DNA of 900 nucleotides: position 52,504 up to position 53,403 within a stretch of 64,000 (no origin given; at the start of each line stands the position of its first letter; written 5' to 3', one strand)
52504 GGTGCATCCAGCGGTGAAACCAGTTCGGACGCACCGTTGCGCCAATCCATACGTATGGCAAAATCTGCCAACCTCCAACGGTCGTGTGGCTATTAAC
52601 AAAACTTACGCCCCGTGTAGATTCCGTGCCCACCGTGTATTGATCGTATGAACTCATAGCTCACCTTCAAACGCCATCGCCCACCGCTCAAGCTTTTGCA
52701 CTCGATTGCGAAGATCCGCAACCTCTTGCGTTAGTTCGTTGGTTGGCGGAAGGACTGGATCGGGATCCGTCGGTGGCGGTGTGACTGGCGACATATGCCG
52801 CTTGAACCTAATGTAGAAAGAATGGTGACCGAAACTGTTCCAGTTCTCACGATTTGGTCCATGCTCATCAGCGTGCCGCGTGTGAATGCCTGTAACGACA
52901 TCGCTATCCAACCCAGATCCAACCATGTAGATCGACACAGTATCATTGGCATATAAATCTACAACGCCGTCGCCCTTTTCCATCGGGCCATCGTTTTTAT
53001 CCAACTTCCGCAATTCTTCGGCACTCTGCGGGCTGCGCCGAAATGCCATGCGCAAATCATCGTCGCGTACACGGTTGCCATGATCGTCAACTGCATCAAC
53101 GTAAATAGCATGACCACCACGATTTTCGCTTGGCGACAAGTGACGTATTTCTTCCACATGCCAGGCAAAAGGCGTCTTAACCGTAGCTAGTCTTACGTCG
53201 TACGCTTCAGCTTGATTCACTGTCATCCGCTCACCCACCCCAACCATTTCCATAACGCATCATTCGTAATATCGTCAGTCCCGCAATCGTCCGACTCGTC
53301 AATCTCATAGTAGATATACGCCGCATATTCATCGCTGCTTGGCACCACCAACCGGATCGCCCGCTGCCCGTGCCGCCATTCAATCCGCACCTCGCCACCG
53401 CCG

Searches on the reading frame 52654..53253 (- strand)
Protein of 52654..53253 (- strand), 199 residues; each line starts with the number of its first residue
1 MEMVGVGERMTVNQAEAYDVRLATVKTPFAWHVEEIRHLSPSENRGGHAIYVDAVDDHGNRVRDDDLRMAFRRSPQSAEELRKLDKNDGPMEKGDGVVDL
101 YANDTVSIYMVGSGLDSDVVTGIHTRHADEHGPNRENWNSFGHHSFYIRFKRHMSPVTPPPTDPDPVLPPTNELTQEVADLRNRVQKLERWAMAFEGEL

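Call 3: search_protein_families(library=pfam, proteins=[window:52654-53253:-], max_evalue=1)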
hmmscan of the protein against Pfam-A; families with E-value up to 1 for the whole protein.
window:52654-53253:- (199 aa): 0 families

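Call 4: search_protein_families(library=phrogs, proteins=[window:52654-53253:-], max_evalue=0.01)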
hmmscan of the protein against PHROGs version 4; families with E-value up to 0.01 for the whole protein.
window:52654-53253:- (199 aa): 0 families

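Call 34: search_protein_families(library=padloc, proteins=[window:52654-53253:-], max_evalue=0.01)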
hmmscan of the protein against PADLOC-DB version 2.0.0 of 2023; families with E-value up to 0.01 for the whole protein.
window:52654-53253:- (199 aa): 0 families

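Call 36: search_protein_families(library=ncbifam, proteins=[window:52654-53253:-], max_evalue=0.01)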
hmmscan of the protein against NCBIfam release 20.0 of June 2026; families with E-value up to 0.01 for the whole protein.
window:52654-53253:- (199 aa): 0 families

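Call 54: find_homologous_proteins(query=window:52654-53253:-, max_evalue=0.001)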
Query window:52654-53253:- (199 aa): 7 proteins with E <= 0.001 among 108 candidates.
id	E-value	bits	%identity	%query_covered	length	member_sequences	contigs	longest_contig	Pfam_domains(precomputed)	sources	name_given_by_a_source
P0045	2.9e-112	391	87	99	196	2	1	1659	-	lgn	-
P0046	5.6e-47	178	46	92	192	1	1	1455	-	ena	-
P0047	1.7e-41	160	45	90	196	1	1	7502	-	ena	-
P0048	1.7e-35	141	42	100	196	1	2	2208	-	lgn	-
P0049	5.5e-29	119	41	72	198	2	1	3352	-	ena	-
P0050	1.5e-26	112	38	74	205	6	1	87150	-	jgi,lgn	jgi:hypothetical protein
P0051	1.6e-15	75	38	78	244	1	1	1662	-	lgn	-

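Call 62: predict_structure(alignment_id=A3)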
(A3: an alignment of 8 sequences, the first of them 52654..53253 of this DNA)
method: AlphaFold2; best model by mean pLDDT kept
length: 199 residues; sequences in the alignment: 8
mean_pLDDT: 71.8   pTM: 0.63
mean pLDDT of the five models: 71.8, 71.2, 71.1, 69.1, 68.0
residues with pLDDT >= 90: 34; 70-90: 86; 50-70: 40; < 50: 39
segments of 3 or more residues with pLDDT < 50: 1-12, 130-132, 136-141, 157-170, 197-199
pLDDT, mean of each block of 10 residues (from residue 1): 36 67 86 86 73 87 85 92 70 69 88 90 72 48 77 63 43 64 78 59
secondary structure, 60 per line:
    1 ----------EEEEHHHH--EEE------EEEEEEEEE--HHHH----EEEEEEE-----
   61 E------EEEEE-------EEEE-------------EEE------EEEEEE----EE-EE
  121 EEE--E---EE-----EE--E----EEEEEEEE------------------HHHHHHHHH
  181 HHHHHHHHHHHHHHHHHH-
elements in order: E11-14 H15-18 E21-23 E30-38 H41-44 E49-55 E68-72 E80-83 E97-99 E106-111 E119-123 E146-153 H172-198

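Call 64: fold_search(model_id=the predicted structure, library=pdb)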
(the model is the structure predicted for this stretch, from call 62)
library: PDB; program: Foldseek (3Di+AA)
matches with E <= 10: 583; with E <= 0.001: 0
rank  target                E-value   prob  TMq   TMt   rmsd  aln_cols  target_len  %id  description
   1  2x9w                  5.4e-02  0.38  0.21  0.11  13.6       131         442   12  STRUCTURE OF THE PILUS BACKBONE (RRGB) FROM STREPTOCOCCUS PNEUMONIAE (released 2010-06-30)
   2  6fb3_A                5.8e-02  0.84  0.23  0.03   4.5        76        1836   14  Teneurin 2 Partial Extracellular Domain (released 2018-03-28)
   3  8c27_A                5.8e-02  0.18  0.20  0.28  18.5       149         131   11  Domain 3 of Group B Streptococcus pilus protein as scaffold for the display of foreign epitopes (released 2024-01-10)
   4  2x9z                  9.3e-02  0.38  0.22  0.18  13.3       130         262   14  STRUCTURE OF THE PILUS BACKBONE (RRGB) FROM STREPTOCOCCUS PNEUMONIAE (released 2010-06-30)
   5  2x9x                  9.8e-02  0.35  0.22  0.12  13.4       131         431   14  STRUCTURE OF THE PILUS BACKBONE (RRGB) FROM STREPTOCOCCUS PNEUMONIAE (released 2010-06-30)
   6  6m7c                  1.0e-01  0.33  0.25  0.20  12.3       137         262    9  Crystal structure of C-terminal fragment of pilus adhesin SpaC from Lactobacillus rhamnosus GG (released 2020-07-29)
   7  4v96_AK               1.0e-01  0.30  0.19  0.14  17.1       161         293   14  The structure of a 1.8 MDa viral genome injection device suggests alternative infection mechanisms (released 2014-07-09)
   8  8c27_B                1.1e-01  0.12  0.18  0.26  21.1       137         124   14  Domain 3 of Group B Streptococcus pilus protein as scaffold for the display of foreign epitopes (released 2024-01-10)
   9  7bvx                  1.2e-01  0.16  0.19  0.16  15.4       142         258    6  Crystal structure of C-terminal fragment of pilus adhesin SpaC from Lactobacillus rhamnosus GG-Iodide soaked (released 2020-07-29)
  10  8r2v_A                1.2e-01  0.16  0.19  0.13  15.9       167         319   10  Crystal structure of hydroxyquinol-1,2-dioxygenase from Gelatoporia subvermispora (GsHDX1) (released 2024-11-13)
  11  2x9y                  1.2e-01  0.33  0.22  0.12  13.3       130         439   14  STRUCTURE OF THE PILUS BACKBONE (RRGB) FROM STREPTOCOCCUS PNEUMONIAE (released 2010-06-30)
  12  3klq_A                1.2e-01  0.21  0.22  0.28  12.5       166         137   13  Crystal Structure of the Minor Pilin FctB from Streptococcus pyogenes 90/306S (released 2010-04-28)
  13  1tmx_A                1.3e-01  0.25  0.21  0.16  15.4       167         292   11  Crystal structure of hydroxyquinol 1,2-dioxygenase from Nocardioides Simplex 3E (released 2005-03-22)
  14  6m3y                  1.4e-01  0.47  0.29  0.09   8.9       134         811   10  Crystal structure of pilus adhesin, SpaC from Lactobacillus rhamnosus GG - open conformation (released 2020-07-29)
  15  1eo9_A                1.4e-01  0.23  0.24  0.24  15.4       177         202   10  CRYSTAL STRUCTURE OF ACINETOBACTER SP. ADP1 PROTOCATECHUATE 3,4-DIOXYGENASE AT PH < 7.0 (released 2000-08-09)
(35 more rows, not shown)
